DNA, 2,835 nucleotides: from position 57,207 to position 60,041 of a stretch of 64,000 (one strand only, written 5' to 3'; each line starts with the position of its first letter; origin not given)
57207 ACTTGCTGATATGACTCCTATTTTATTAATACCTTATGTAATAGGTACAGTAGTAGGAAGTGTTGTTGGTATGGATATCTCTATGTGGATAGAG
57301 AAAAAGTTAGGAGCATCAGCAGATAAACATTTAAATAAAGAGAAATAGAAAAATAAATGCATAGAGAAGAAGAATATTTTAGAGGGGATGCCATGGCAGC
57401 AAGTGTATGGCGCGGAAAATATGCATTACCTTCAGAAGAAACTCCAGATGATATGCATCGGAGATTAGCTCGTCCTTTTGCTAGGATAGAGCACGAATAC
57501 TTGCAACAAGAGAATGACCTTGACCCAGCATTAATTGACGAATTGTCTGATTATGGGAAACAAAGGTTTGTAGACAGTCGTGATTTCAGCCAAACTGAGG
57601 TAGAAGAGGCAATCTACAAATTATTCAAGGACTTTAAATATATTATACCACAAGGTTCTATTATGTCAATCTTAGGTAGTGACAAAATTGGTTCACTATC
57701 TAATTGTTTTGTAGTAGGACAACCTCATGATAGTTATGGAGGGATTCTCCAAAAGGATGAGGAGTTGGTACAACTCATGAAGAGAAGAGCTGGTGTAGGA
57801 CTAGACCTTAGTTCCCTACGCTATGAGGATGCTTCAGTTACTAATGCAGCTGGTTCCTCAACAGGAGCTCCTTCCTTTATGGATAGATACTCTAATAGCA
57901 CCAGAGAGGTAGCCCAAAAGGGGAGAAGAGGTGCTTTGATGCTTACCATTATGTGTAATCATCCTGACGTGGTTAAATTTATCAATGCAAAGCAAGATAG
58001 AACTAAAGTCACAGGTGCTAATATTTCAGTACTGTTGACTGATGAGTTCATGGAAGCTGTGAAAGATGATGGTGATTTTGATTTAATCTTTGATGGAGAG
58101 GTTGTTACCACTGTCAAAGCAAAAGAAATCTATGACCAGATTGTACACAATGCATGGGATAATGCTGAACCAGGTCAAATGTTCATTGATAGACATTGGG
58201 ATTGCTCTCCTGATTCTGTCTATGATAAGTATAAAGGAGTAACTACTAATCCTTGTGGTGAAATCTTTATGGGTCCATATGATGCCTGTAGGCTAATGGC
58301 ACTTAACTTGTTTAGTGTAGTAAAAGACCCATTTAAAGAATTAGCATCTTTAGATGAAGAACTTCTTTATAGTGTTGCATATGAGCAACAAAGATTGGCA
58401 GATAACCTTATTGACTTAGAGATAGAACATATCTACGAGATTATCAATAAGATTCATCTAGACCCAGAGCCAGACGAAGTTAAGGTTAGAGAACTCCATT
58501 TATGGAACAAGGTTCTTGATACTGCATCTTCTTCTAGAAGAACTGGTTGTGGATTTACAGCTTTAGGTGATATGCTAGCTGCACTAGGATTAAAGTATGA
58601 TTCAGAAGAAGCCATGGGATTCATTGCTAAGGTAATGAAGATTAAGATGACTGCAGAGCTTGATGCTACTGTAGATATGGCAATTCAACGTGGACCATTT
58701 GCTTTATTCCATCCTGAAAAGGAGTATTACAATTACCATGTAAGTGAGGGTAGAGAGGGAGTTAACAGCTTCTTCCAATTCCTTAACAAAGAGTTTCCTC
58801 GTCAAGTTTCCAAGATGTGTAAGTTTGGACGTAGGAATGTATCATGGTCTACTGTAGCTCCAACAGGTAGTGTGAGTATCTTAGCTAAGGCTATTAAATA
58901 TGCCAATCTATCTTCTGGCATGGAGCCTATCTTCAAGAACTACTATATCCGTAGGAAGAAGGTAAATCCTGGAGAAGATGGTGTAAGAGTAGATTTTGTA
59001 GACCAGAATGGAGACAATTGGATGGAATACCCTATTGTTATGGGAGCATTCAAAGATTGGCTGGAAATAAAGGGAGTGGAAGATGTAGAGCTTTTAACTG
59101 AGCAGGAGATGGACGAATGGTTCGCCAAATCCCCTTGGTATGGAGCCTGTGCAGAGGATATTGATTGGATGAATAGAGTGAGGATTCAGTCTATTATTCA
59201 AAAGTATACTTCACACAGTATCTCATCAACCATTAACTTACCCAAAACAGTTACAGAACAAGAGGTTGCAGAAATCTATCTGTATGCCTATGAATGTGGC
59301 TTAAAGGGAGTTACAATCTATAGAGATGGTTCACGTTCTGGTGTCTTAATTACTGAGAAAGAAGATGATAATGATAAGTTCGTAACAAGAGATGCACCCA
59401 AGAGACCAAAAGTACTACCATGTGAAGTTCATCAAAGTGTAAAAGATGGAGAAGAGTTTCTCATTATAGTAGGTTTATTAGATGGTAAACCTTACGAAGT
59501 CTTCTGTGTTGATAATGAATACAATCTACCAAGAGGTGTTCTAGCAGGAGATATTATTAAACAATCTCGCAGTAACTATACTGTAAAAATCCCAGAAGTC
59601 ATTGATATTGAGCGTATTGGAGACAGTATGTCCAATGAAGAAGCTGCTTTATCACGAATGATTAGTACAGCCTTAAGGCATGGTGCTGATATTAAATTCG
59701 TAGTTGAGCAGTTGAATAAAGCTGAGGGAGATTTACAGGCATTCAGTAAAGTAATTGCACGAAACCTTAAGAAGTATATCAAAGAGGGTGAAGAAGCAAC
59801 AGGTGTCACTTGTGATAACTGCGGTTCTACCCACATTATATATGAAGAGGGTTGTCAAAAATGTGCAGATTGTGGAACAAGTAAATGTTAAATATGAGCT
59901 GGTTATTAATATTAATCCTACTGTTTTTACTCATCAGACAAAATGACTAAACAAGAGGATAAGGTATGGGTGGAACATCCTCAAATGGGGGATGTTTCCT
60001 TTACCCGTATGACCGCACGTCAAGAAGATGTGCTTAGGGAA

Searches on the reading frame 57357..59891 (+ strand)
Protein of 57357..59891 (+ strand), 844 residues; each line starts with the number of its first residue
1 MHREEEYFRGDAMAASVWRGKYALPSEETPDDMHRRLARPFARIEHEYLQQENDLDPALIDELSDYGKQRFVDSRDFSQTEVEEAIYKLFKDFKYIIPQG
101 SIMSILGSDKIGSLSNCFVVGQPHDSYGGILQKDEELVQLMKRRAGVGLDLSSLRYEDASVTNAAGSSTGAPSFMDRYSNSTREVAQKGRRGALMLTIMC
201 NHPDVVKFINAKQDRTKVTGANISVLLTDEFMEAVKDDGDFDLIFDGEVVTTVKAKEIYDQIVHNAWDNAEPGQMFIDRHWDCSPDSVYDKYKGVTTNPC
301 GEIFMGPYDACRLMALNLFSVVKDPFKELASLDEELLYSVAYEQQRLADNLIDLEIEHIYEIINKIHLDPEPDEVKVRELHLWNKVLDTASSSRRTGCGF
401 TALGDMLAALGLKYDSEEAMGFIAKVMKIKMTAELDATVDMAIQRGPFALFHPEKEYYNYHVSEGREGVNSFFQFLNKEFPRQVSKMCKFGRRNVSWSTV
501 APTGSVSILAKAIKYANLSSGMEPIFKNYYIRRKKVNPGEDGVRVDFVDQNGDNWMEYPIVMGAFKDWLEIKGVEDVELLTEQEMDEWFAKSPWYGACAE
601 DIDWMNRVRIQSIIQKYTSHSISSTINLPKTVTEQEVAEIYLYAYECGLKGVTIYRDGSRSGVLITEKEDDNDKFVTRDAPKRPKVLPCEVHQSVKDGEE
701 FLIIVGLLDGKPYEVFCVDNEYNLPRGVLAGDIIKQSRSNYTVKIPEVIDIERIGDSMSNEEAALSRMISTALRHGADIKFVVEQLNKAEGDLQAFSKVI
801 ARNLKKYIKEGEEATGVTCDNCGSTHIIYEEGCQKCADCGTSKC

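Call 16: search_protein_families(library=phrogs, proteins=[window:57357-59891:+], max_evalue=0.00001)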
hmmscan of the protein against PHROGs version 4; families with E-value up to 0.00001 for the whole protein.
window:57357-59891:+ (844 aa): 4 families
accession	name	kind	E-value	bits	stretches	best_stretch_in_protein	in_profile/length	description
phrog_84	-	DNA, RNA and nucleotide metabolism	7.8e-99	333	1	15-844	203-973/975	ribonucleoside-diphosphate reductase large subunit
phrog_367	-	DNA, RNA and nucleotide metabolism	1.3e-22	80.8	2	186-326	278-414/701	ribonucleotide reductase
phrog_3844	-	moron, auxiliary metabolic gene and host takeover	1.4e-21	77.9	1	384-651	202-426/451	NrdA-like aerobic NDP reductase large subunit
phrog_3987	-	DNA, RNA and nucleotide metabolism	2.5e-19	70.2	1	85-247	192-356/467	ribonucleotide reductase large subunit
